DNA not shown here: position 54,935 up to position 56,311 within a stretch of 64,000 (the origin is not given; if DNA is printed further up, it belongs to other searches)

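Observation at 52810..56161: Large N6-adenine methyltransferase split by a frameshift at a homopolymeric A6/T6 tract: pseudogene, sequencing error or phase-variable switch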

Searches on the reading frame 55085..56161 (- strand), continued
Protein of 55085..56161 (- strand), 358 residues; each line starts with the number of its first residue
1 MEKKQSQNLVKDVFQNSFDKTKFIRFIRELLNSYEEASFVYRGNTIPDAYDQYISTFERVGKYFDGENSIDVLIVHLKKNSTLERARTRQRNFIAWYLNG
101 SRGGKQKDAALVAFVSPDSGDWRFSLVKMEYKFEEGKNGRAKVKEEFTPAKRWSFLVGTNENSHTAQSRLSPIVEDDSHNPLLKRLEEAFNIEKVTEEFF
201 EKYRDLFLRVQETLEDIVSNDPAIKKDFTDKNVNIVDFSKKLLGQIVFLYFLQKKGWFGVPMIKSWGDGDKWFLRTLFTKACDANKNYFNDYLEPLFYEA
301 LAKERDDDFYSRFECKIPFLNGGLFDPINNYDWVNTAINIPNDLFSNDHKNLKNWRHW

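Call 72: find_homologous_proteins(query=window:55103-56161:-)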
Query seq(353 aa) (353 aa): 1271 proteins with E <= 0.001 among 2328 candidates; the best 120 are listed.
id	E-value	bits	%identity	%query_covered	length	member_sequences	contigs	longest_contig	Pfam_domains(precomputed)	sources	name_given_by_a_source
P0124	1.0e-163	563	70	99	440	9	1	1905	-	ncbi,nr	ncbi:MAG: class I SAM-dependent DNA methyltransferase, partial [bacterium]|nr:class I SAM-dependent 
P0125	1.1e-162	560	70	100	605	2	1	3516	PF02384.23,PF07669.18,PF20473.5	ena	-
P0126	1.9e-161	556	69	99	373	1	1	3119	-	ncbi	ncbi:MAG: class I SAM-dependent DNA methyltransferase, partial [Nitrospirota bacterium]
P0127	9.6e-161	553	70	99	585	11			PF02384.23,PF07669.18,PF20473.5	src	-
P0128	2.0e-160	552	69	99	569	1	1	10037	-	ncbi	-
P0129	7.6e-160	550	69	99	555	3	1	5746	-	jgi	-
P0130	9.0e-157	540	69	99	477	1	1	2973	-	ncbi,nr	ncbi:class I SAM-dependent DNA methyltransferase, partial [bacterium]|nr:class I SAM-dependent DNA m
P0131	1.6e-156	539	68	99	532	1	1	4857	-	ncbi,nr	ncbi:BREX-1 system adenine-specific DNA-methyltransferase PglX, partial [Dehalococcoidia bacterium]|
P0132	1.9e-156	539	68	99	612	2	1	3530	PF20473.5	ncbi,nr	ncbi:BREX-1 system adenine-specific DNA-methyltransferase PglX [Peptococcaceae bacterium]|nr:BREX-1 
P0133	5.0e-156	538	68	99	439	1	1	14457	-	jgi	-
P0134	1.6e-155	536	66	99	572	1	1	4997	-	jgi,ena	-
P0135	1.2e-154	533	67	98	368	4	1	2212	-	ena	-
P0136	7.4e-154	531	67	99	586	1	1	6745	-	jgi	-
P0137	1.4e-153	530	67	99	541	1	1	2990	PF02384.23,PF20473.5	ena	-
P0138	1.8e-152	526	65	98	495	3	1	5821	-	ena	-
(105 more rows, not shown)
